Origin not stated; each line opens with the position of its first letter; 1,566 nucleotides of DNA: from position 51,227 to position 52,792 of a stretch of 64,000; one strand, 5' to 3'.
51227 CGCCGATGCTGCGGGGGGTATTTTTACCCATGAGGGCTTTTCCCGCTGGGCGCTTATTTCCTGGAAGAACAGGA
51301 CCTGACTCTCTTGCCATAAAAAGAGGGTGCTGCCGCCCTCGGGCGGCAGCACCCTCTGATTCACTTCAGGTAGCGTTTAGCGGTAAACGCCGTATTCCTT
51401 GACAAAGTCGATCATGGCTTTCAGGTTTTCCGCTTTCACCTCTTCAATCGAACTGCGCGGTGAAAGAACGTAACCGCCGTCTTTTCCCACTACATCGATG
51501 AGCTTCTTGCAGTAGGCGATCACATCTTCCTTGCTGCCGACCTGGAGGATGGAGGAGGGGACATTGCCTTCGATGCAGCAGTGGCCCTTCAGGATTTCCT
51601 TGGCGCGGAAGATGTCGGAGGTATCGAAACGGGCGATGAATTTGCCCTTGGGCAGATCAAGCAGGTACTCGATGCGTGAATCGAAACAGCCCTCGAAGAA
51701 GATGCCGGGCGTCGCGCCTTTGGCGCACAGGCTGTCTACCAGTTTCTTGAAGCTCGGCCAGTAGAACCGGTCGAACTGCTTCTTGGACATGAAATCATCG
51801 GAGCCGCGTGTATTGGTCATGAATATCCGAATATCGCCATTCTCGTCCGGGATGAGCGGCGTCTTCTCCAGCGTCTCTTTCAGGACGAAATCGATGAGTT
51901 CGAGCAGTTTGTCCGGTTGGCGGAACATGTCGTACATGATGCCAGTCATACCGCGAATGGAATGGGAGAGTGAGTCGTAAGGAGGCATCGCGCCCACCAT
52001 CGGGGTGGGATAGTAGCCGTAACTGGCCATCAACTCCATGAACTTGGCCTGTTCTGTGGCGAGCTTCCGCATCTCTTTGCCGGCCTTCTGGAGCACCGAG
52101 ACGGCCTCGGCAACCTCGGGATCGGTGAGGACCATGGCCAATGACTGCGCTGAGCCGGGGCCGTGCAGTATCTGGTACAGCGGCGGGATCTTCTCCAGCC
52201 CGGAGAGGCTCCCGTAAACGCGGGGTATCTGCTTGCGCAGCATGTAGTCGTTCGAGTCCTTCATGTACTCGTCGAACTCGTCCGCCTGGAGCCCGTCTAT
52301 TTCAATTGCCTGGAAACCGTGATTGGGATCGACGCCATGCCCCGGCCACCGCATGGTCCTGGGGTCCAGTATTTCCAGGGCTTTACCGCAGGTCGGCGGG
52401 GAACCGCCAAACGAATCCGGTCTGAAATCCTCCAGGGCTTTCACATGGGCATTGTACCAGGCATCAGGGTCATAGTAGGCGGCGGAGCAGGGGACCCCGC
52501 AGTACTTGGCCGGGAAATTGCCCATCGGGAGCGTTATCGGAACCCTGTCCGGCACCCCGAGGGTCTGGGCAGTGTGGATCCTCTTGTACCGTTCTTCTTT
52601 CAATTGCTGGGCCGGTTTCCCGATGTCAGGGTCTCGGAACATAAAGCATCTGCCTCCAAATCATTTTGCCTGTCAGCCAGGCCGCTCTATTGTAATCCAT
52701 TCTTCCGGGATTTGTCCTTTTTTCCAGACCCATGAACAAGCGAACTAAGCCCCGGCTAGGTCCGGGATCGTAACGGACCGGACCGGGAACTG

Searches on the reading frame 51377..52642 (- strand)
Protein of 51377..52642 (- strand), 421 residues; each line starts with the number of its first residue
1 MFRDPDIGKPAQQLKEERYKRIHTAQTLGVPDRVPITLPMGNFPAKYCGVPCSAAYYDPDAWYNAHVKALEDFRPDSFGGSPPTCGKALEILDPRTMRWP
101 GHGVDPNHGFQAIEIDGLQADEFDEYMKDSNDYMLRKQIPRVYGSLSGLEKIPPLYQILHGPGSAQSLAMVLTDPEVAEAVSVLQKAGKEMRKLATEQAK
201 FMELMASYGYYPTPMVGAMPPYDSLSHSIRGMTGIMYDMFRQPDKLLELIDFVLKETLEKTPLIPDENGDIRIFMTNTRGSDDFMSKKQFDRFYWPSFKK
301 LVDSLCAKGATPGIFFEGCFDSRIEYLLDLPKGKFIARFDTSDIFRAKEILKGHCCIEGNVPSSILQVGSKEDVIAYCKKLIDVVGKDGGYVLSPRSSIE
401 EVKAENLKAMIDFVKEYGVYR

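Call 83: search_protein_families(library=pfam, proteins=[window:51377-52642:-], max_evalue=0.00001)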
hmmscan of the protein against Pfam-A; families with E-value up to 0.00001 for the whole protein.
window:51377-52642:- (421 aa): 1 family
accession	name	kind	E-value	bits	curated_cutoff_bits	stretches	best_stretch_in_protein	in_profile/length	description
PF01208.23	URO-D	-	1.4e-15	57.6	23.9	1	222-417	147-346/346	Uroporphyrinogen decarboxylase (URO-D)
